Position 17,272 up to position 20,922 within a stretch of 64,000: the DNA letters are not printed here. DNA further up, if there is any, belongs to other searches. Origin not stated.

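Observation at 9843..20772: BREX-related helicase-methylase-ATPase block (SNF2-DUF3883 / DUF1156 MTase / DUF499 ATPase) with an extra HEPN-like gene inserted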

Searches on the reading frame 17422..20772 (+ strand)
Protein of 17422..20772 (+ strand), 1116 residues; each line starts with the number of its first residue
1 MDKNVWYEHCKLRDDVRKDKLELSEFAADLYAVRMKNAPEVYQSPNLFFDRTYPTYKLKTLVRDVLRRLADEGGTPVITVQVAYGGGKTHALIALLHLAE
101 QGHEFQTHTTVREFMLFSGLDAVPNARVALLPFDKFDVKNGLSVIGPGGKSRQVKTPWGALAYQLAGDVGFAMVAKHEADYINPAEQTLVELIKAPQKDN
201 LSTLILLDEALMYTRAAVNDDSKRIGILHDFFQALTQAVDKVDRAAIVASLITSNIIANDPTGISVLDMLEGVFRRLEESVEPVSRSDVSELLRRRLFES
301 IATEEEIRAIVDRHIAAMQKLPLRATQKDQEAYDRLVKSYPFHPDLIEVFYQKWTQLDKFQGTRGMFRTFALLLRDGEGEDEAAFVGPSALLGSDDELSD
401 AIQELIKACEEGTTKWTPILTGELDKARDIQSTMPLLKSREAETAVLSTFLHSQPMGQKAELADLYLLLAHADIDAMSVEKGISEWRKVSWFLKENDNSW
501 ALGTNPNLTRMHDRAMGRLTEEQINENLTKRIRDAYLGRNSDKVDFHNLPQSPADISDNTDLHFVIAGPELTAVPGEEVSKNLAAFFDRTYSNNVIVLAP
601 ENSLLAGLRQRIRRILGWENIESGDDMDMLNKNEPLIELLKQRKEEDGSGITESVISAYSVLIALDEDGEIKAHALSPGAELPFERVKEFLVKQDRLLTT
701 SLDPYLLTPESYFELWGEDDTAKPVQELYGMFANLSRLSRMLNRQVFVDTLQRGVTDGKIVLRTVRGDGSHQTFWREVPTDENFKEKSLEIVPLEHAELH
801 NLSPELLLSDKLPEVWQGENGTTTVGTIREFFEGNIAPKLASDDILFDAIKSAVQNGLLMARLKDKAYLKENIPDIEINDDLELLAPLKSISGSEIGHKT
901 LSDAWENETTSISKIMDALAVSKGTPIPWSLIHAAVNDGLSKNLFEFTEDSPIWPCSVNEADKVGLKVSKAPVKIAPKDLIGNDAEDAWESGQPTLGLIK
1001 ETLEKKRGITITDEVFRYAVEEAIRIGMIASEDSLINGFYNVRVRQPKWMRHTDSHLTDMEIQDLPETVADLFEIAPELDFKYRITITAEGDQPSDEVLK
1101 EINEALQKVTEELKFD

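Call 3: search_protein_families(library=pfam, proteins=[window:17422-20772:+], max_evalue=0.01)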
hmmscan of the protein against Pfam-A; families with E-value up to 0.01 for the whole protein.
window:17422-20772:+ (1116 aa): 1 family
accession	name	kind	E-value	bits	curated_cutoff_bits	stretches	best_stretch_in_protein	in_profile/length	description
PF04465.17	DUF499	-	7.6e-22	77.4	23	1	150-376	46-269/1024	Protein of unknown function (DUF499)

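Call 4: search_protein_families(library=padloc, proteins=[window:17422-20772:+], max_evalue=0.01)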
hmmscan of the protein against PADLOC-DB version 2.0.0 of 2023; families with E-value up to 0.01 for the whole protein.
window:17422-20772:+ (1116 aa): 2 families
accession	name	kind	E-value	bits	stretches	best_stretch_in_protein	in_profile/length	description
PDLC00662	HmaC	-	8.9e-100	333.3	1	5-757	5-770/941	AAA+ ATPase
PDLC02192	DUF499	-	8.2e-30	101.4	1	47-663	37-626/1022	-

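Call 74: find_encoding_contigs(protein=window:17422-20772:+, flank=3000, max_places=3)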
Protein window:17422-20772:+ (1116 aa): no gene with exactly this product is on record in the collection.

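Call 82: find_homologous_proteins(query=window:17422-20769:+, max_evalue=1e-20)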
Query window:17422-20769:+ (1116 aa): 4434 proteins with E <= 1e-20 among 8000 candidates; the best 120 are listed.
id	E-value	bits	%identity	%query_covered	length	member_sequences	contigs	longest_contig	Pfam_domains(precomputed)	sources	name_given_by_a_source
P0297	0.0e+0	2509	100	100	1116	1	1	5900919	PF04465.18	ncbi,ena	-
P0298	0.0e+0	2077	83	100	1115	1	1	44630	PF04465.18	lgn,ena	-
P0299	0.0e+0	2060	82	100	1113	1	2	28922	PF04465.18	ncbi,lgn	-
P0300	0.0e+0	2055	82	100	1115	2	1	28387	PF04465.18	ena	-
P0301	0.0e+0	2011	80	100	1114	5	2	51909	PF04465.18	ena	-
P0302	0.0e+0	2001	80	100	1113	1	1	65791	PF04465.18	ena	-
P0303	0.0e+0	2000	81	99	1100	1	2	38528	PF04465.18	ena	-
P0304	0.0e+0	1981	80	100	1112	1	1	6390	PF04465.18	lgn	-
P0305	0.0e+0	1953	78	100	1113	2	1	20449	PF04465.18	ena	-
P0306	0.0e+0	1949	78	100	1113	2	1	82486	PF04465.18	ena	-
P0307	0.0e+0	1948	78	100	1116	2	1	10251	PF04465.18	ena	-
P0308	0.0e+0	1938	78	100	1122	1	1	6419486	PF04465.18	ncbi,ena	-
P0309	0.0e+0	1935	79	98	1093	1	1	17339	PF04465.18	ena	-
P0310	0.0e+0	1929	78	100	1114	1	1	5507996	PF04465.18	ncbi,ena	-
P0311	0.0e+0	1916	76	100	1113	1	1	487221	PF04465.18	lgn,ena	-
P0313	0.0e+0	1862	74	100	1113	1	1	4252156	PF04465.18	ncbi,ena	-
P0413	0.0e+0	1683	70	98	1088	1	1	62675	PF04465.18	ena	-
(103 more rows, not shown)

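Call 83: find_encoding_contigs(protein=P0298, flank=10000, max_places=1)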
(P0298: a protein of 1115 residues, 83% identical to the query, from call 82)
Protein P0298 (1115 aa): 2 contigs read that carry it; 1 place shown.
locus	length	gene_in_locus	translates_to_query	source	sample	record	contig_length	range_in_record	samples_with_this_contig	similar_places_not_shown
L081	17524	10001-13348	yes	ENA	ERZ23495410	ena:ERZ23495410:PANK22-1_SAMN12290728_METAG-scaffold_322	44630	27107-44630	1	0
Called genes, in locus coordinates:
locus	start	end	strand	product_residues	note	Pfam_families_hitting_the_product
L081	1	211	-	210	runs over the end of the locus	PF06283:ThuA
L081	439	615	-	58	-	-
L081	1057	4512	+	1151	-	PF04851:ResIII, PF00176:SNF2-rel_dom, PF00270:DEAD (weak), PF00271:Helicase_C, PF13020:NOV_C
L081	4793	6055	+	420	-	PF02463:SMC_N, PF13175:AAA_15 (weak), PF13476:AAA_23, PF13304:AAA_21, PF13175:AAA_15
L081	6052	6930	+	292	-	-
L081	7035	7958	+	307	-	PF06634:DUF1156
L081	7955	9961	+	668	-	-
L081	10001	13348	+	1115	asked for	PF04465:DUF499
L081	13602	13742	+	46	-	-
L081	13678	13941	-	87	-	PF13358:DDE_3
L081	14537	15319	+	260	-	PF13385:Laminin_G_3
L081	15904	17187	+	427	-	PF03349:Toluene_X (faint)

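Call 84: find_encoding_contigs(protein=P0310, flank=10000, max_places=1)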
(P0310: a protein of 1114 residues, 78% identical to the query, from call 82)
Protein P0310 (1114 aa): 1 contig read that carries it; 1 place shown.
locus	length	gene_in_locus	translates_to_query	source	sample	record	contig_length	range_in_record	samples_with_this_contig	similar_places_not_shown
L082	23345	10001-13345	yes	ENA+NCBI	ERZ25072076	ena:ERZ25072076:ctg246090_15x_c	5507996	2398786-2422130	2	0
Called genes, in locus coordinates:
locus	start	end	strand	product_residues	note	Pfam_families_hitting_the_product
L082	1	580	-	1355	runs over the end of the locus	PF05729:NACHT (faint)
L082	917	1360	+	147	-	PF13384:HTH_23 (faint), PF13565:HTH_32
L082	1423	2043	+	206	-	PF13358:DDE_3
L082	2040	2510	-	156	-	-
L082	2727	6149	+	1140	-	PF04851:ResIII, PF00176:SNF2-rel_dom, PF00270:DEAD (weak), PF00271:Helicase_C, PF13020:NOV_C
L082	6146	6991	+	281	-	-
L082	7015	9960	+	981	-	PF06634:DUF1156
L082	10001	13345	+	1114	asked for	PF04465:DUF499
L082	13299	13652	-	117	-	PF13561:adh_short_C2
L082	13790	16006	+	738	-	PF01011:PQQ (faint), PF13360:PQQ_2, PF13570:Beta-prop_ACSF4, PF25174:Beta-prop_THOC3 (faint), PF13360:PQQ_2, PF00930:DPPIV_N (faint), PF07676:PD40 (faint), PF26549:Tricorn_N (weak), +1 more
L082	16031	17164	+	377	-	-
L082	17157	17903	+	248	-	PF09522:RE_R_Pab1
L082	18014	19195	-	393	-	PF00465:Fe-ADH, PF13685:Fe-ADH_2, PF25137:ADH_Fe_C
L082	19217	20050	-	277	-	PF02086:MethyltransfD12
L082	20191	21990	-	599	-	PF00528:BPD_transp_1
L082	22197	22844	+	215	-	-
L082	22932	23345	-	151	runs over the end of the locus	PF00210:Ferritin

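Call 85: find_encoding_contigs(protein=P0313, flank=10000, max_places=1)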
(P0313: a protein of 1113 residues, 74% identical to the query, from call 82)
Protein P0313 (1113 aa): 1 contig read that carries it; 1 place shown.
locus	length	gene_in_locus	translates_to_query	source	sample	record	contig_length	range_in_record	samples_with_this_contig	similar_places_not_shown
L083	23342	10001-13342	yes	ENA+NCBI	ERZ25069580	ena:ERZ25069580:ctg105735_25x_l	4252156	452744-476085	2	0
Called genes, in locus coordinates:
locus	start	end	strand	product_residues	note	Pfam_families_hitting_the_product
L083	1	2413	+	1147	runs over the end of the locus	PF04851:ResIII, PF00176:SNF2-rel_dom, PF00270:DEAD (weak), PF00271:Helicase_C, PF13020:NOV_C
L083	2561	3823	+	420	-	PF02463:SMC_N, PF13175:AAA_15, PF13476:AAA_23, PF13304:AAA_21, PF13175:AAA_15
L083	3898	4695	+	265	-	-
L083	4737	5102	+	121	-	PF12358:DUF3644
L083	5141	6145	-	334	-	PF01609:DDE_Tnp_1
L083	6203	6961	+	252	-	PF12358:DUF3644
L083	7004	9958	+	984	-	PF06634:DUF1156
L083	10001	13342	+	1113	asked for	PF04465:DUF499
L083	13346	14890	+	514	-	PF00005:ABC_tran, PF09818:ABC_ATPase (faint), PF13304:AAA_21 (faint), PF00005:ABC_tran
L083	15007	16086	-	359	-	-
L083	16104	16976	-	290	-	PF05721:PhyH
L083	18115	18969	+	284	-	PF13385:Laminin_G_3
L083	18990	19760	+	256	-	PF13385:Laminin_G_3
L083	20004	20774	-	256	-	PF03747:ADP_ribosyl_GH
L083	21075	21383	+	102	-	PF08450:SGL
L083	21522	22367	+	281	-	PF09233:Endonuc-EcoRV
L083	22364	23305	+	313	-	PF02086:MethyltransfD12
